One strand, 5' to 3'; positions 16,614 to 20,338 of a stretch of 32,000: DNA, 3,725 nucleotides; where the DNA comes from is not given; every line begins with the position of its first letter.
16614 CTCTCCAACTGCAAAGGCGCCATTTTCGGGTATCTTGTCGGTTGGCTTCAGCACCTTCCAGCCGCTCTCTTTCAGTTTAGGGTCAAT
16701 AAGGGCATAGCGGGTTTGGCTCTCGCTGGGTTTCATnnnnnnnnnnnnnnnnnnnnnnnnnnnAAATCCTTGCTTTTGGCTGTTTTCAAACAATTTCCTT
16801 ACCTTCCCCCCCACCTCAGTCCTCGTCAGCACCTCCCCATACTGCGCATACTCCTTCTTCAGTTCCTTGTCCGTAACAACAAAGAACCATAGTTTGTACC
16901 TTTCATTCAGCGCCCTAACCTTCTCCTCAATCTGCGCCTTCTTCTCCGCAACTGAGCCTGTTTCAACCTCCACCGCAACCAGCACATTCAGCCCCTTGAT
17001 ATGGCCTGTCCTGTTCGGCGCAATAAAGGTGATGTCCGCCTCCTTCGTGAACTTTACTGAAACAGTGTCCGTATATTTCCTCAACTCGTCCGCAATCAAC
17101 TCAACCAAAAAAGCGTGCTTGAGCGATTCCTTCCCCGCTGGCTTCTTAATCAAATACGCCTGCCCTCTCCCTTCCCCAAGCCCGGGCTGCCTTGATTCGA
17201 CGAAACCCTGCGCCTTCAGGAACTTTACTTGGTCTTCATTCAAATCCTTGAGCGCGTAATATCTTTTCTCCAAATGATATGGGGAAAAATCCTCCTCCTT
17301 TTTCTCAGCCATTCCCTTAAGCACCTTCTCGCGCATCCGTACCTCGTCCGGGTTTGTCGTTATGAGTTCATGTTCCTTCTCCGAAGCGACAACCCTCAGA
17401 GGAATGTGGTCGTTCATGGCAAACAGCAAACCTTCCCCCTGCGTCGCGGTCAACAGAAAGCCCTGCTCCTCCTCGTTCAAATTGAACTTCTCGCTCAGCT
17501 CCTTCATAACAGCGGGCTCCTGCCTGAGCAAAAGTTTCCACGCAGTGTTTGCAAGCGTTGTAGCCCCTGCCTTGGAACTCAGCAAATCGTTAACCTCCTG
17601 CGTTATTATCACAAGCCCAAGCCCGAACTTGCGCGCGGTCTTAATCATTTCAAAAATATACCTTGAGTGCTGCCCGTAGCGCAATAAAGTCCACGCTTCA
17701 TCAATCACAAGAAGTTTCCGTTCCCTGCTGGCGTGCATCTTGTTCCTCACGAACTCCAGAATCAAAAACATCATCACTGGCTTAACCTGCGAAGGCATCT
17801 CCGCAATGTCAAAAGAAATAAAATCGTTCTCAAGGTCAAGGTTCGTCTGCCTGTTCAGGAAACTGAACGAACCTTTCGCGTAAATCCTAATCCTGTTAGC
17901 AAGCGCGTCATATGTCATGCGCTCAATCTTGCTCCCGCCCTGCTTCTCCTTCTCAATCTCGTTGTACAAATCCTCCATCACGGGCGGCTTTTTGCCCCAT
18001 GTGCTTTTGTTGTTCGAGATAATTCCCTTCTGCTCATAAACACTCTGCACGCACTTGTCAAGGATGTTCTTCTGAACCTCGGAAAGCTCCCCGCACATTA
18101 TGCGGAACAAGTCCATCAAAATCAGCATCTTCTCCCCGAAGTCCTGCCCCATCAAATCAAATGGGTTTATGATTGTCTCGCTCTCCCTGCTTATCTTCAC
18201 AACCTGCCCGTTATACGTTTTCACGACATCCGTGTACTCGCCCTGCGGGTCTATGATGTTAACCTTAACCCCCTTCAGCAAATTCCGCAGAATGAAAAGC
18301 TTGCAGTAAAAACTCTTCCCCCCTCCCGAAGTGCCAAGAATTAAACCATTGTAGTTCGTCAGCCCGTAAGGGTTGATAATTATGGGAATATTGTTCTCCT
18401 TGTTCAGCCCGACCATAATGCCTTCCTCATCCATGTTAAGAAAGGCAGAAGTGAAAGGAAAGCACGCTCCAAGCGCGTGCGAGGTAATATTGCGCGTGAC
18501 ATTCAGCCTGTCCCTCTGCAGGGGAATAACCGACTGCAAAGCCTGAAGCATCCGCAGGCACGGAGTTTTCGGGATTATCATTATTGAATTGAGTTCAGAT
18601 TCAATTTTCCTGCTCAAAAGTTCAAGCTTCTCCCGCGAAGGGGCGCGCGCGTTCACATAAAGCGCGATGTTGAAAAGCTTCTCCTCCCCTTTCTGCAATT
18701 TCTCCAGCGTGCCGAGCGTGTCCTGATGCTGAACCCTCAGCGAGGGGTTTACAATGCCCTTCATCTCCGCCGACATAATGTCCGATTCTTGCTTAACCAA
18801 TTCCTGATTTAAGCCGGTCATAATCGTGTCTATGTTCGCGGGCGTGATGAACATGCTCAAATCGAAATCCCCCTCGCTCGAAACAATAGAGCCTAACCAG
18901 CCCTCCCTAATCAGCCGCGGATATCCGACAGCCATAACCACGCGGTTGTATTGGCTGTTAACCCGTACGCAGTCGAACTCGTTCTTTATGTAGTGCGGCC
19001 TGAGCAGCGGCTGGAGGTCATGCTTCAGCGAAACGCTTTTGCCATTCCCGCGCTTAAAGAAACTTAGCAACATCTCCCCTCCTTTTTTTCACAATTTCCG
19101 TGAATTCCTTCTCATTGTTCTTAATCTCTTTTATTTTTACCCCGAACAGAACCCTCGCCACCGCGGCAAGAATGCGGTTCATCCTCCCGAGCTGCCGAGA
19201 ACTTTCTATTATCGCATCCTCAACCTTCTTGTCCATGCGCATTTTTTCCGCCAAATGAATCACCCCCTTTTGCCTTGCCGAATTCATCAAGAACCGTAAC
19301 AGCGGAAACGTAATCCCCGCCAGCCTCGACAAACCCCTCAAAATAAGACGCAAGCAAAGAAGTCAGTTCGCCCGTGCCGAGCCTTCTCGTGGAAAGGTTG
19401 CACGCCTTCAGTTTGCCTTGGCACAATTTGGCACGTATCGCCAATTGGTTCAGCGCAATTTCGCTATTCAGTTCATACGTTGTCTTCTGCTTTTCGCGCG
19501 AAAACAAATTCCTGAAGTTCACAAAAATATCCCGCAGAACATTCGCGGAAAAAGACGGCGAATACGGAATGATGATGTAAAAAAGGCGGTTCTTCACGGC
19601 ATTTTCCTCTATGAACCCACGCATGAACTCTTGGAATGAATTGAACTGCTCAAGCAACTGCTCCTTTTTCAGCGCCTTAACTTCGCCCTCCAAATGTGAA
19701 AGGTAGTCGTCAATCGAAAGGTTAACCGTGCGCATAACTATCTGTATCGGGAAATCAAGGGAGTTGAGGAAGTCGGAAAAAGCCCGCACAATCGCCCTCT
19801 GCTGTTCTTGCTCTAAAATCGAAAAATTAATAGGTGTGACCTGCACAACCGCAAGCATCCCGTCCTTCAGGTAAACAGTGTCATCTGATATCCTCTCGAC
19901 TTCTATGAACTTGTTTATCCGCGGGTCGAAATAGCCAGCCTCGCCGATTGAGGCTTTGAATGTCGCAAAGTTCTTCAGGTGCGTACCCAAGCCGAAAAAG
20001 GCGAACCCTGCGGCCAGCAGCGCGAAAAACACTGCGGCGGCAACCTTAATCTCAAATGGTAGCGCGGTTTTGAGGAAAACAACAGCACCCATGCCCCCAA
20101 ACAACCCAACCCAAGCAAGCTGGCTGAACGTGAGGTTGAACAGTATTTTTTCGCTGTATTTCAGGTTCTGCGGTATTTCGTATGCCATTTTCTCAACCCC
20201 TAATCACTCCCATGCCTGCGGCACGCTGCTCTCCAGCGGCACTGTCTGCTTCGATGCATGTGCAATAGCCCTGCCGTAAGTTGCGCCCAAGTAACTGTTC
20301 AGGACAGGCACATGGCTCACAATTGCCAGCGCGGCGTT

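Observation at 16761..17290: VirB4 ATPase carries a C-terminal restriction-endonuclease-fold-like domain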

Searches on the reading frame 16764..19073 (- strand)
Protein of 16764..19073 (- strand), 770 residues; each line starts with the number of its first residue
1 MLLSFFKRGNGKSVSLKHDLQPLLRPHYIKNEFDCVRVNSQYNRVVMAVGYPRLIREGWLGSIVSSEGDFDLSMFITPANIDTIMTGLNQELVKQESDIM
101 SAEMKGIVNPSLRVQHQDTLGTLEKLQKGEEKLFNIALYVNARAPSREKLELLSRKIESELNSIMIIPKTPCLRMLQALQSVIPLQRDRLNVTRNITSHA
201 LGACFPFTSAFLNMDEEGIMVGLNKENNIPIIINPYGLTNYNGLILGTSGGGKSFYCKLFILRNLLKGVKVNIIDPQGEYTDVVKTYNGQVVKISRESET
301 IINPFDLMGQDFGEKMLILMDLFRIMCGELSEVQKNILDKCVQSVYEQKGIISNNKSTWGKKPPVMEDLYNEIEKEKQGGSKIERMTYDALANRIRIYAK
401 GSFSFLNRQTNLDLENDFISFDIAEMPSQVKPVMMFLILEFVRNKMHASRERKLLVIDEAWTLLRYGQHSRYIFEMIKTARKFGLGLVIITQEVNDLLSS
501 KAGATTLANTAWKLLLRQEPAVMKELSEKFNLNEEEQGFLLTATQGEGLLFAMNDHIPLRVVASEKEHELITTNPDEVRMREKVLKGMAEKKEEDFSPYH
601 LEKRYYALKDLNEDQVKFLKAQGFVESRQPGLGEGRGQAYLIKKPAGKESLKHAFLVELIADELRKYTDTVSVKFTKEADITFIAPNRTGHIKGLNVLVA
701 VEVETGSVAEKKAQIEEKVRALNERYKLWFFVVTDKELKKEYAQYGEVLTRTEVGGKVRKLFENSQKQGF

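Call 5: search_protein_families(library=pfam, proteins=[window:16764-19073:-], max_evalue=1)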
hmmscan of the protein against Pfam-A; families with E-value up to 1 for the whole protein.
window:16764-19073:- (770 aa): 8 families
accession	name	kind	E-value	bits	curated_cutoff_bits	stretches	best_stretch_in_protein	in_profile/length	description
PF19044.6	P-loop_TraG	-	1.5e-26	93.5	25.8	1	238-541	27-343/413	TraG P-loop domain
PF12846.13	AAA_10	-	1.2e-16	61.2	27.5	1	239-535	20-321/362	AAA-like domain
PF01935.23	DUF87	-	1.6e-16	61.6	23.2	1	221-430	3-208/220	Helicase HerA, central domain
PF10412.15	TrwB_AAD_bind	-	0.003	17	20.5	1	242-306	17-72/387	Type IV secretion-system coupling protein DNA-binding domain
PF13401.12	AAA_22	-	0.019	15.7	27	0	241-265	6-30/130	AAA domain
PF08292.18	RNA_pol_Rbc25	-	0.042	14.6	25.1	1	524-601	30-106/121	RNA polymerase III subunit Rpc25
PF22482.2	AsnC_trans_reg_3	-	0.11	13.1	24.4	0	659-692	15-48/95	PF0864 C-terminal dimeric alpha+beta barrel domain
PF01580.24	FtsK_SpoIIIE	-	0.11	12.4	24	1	224-277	23-80/221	FtsK/SpoIIIE family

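Call 10: find_homologous_proteins(query=window:16764-19073:-, max_evalue=0.001)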
Query window:16764-19073:- (770 aa): 871 proteins with E <= 0.001 among 8000 candidates; the best 120 are listed.
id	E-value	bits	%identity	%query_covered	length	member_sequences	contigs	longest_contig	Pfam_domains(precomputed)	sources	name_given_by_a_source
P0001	0.0e+0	1717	100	100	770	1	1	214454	PF19044.7,PF01935.24,PF12846.14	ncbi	ncbi:MAG: DUF87 domain-containing protein [Candidatus Diapherotrites archaeon]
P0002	0.0e+0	1067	63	96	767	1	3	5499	PF19044.7,PF01935.24,PF12846.14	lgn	-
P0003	0.0e+0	1063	62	96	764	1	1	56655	PF19044.7,PF01935.24,PF12846.14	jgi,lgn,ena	-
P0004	0.0e+0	1047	63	96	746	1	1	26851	PF10412.16,PF19044.7,PF01935.24,PF12846.14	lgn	-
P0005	0.0e+0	1043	62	97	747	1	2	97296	PF10412.16,PF19044.7,PF01935.24,PF12846.14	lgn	-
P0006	0.0e+0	1039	62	97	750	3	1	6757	PF10412.16,PF19044.7,PF01935.24,PF12846.14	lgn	-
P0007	0.0e+0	1038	63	98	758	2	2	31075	PF19044.7,PF01935.24,PF12846.14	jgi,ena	-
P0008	0.0e+0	1036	63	97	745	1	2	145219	PF19044.7,PF01935.24,PF12846.14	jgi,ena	-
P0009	0.0e+0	1034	62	97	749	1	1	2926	PF19044.7,PF01935.24,PF12846.14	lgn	-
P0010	0.0e+0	1034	61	97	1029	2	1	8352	PF10412.16,PF19044.7,PF01935.24,PF12846.14,PF12666.13,PF26593.2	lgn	-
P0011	0.0e+0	1033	62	97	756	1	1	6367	PF19044.7,PF01935.24,PF12846.14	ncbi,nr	ncbi:MAG: ATP-binding protein [Sphaerochaetaceae bacterium]|nr:ATP-binding protein [Sphaerochaetacea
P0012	0.0e+0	1031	62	98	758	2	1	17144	PF19044.7,PF01935.24,PF12846.14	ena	-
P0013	0.0e+0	1028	62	97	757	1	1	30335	PF19044.7,PF01935.24,PF12846.14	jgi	-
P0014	0.0e+0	1028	62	97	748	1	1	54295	PF10412.16,PF19044.7,PF01935.24,PF12846.14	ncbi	-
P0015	0.0e+0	1026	62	98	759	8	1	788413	PF19044.7,PF01935.24,PF12846.14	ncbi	ncbi:MAG: DUF87 domain-containing protein [archaeon]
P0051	1.3e-294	997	60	97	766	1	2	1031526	PF10412.16,PF19044.7,PF01935.24,PF12846.14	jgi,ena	-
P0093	2.2e-229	782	59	73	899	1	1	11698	PF19044.7,PF01935.24,PF12846.14,PF26593.2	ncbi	-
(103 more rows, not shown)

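Call 40: find_encoding_contigs(protein=P0015, flank=8000, max_places=2)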
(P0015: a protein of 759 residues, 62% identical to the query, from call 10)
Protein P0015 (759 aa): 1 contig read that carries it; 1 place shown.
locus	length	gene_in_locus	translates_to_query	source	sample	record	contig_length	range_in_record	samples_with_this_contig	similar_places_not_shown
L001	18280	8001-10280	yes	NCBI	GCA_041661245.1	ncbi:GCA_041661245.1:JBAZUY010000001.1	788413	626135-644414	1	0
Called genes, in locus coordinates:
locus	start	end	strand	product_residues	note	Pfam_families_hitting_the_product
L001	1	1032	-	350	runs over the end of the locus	PF03331:LpxC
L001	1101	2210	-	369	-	PF05833:NFACT_N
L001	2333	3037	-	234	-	-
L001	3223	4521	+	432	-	PF00589:Phage_integrase, PF22823:MrpR_C_cat (faint)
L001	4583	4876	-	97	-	-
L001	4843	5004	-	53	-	-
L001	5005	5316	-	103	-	-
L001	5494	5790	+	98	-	PF04956:TrbC, PF18895:T4SS_pilin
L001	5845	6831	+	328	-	PF19590:TrbL_3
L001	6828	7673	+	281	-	PF12666:PrgI (weak), PF26593:TraC-like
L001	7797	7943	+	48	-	-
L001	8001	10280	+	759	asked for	PF01935:DUF87, PF19044:P-loop_TraG, PF12846:AAA_10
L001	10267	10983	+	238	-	PF13643:DUF4145 (faint)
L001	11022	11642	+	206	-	PF02586:SRAP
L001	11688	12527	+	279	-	PF08774:VRR_NUC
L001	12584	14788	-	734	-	PF03104:DNA_pol_B_exo1, PF00136:DNA_pol_B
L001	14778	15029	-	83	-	PF26485:DUF8156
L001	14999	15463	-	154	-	-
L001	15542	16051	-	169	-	PF01978:TrmB (weak), PF09339:HTH_IclR (weak)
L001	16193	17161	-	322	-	-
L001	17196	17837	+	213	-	PF00293:NUDIX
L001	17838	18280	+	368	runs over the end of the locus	PF04551:GcpE, PF26540:GcpE_C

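Call 41: find_encoding_contigs(protein=P0051, flank=8000, max_places=2)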
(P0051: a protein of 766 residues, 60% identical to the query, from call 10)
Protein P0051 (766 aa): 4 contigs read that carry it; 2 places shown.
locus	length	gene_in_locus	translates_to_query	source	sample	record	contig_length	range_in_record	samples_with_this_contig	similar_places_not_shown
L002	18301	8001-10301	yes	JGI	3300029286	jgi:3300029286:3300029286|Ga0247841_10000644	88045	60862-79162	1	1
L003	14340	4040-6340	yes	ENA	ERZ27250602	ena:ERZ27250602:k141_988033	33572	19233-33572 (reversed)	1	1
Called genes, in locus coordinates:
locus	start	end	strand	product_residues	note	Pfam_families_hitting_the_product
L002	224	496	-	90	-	PF14333:DUF4389 (weak)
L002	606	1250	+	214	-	-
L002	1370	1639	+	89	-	-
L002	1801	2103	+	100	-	-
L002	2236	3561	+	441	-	PF00589:Phage_integrase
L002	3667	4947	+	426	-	PF13173:AAA_14, PF13635:DUF4143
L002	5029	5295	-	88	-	-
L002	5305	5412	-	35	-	-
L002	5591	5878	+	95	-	PF04956:TrbC, PF18895:T4SS_pilin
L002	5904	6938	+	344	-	PF19590:TrbL_3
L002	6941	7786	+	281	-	PF12666:PrgI (weak), PF26593:TraC-like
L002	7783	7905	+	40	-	-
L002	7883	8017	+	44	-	-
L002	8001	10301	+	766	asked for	PF01935:DUF87, PF10412:TrwB_AAD_bind (faint), PF19044:P-loop_TraG, PF12846:AAA_10 (weak)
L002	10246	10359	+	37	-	-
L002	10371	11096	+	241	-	-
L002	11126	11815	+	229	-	PF13847:Methyltransf_31 (weak)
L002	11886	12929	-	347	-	PF04055:Radical_SAM, PF13186:SPASM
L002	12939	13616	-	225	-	-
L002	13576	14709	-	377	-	PF04055:Radical_SAM, PF13353:Fer4_12, PF13186:SPASM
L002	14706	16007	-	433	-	PF13353:Fer4_12, PF04055:Radical_SAM, PF13186:SPASM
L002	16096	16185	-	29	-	-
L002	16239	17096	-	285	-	-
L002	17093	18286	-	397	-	PF01071:GARS_A, PF02222:ATP-grasp, PF02655:ATP-grasp_3, PF02786:CPSase_L_D2 (weak), PF07478:Dala_Dala_lig_C, PF13535:ATP-grasp_4, PF18603:LAL_C2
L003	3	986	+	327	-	?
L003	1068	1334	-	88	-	-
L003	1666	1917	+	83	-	PF04956:TrbC, PF18895:T4SS_pilin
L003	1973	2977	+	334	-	PF19590:TrbL_3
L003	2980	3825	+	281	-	PF12666:PrgI (weak), PF26593:TraC-like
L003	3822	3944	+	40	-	-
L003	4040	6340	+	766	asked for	PF01935:DUF87, PF10412:TrwB_AAD_bind (faint), PF19044:P-loop_TraG, PF12846:AAA_10 (weak)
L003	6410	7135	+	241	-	-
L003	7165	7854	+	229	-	PF13847:Methyltransf_31 (weak)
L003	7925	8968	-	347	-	PF04055:Radical_SAM, PF13186:SPASM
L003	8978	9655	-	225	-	-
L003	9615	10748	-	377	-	PF04055:Radical_SAM, PF13353:Fer4_12, PF13186:SPASM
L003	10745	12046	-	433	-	PF13353:Fer4_12, PF04055:Radical_SAM, PF13186:SPASM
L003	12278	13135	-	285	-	-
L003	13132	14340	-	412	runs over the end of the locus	PF01071:GARS_A, PF02222:ATP-grasp, PF02655:ATP-grasp_3, PF02786:CPSase_L_D2 (weak), PF07478:Dala_Dala_lig_C, PF13535:ATP-grasp_4, PF18603:LAL_C2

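Call 113: find_encoding_contigs(protein=P0093, flank=10000, max_places=2)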
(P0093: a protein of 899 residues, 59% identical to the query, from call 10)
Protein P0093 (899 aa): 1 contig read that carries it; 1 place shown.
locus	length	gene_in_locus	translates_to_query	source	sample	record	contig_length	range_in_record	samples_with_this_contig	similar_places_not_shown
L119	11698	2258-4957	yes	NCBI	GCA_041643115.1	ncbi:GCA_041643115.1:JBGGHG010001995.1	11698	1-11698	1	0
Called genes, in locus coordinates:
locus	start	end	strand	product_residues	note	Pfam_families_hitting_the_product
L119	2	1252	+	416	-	?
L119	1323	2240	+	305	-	-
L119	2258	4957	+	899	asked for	PF26593:TraC-like, PF01935:DUF87, PF12846:AAA_10, PF19044:P-loop_TraG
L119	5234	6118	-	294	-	PF01040:UbiA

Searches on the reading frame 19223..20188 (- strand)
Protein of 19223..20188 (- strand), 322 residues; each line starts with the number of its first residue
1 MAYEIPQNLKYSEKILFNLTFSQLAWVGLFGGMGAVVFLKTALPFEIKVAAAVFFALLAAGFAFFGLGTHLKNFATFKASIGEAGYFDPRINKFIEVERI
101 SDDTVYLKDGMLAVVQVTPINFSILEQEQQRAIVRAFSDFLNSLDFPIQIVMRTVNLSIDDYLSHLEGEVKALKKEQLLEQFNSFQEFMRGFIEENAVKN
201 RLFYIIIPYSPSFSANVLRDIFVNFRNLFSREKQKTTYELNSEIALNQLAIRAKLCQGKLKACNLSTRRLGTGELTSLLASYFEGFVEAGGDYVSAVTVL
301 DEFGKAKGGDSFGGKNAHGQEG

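Call 5: search_protein_families(library=pfam, proteins=[window:19223-20188:-], max_evalue=1)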
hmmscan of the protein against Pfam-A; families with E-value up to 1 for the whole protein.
window:19223-20188:- (322 aa): 4 families
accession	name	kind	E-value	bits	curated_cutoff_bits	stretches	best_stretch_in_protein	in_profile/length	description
PF12666.12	PrgI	-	7.6e-08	33.2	27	1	5-68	2-64/91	PrgI family protein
PF04932.20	Wzy_C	-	0.015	15.6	31.7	1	17-80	10-72/149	O-Antigen ligase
PF05603.17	Hikeshi-like_N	-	0.064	13.5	27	1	36-80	33-80/133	Hikeshi-like, N-terminal domain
PF11527.13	ARL2_Bind_BART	-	0.96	10.1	23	1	127-199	37-114/116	The ARF-like 2 binding protein BART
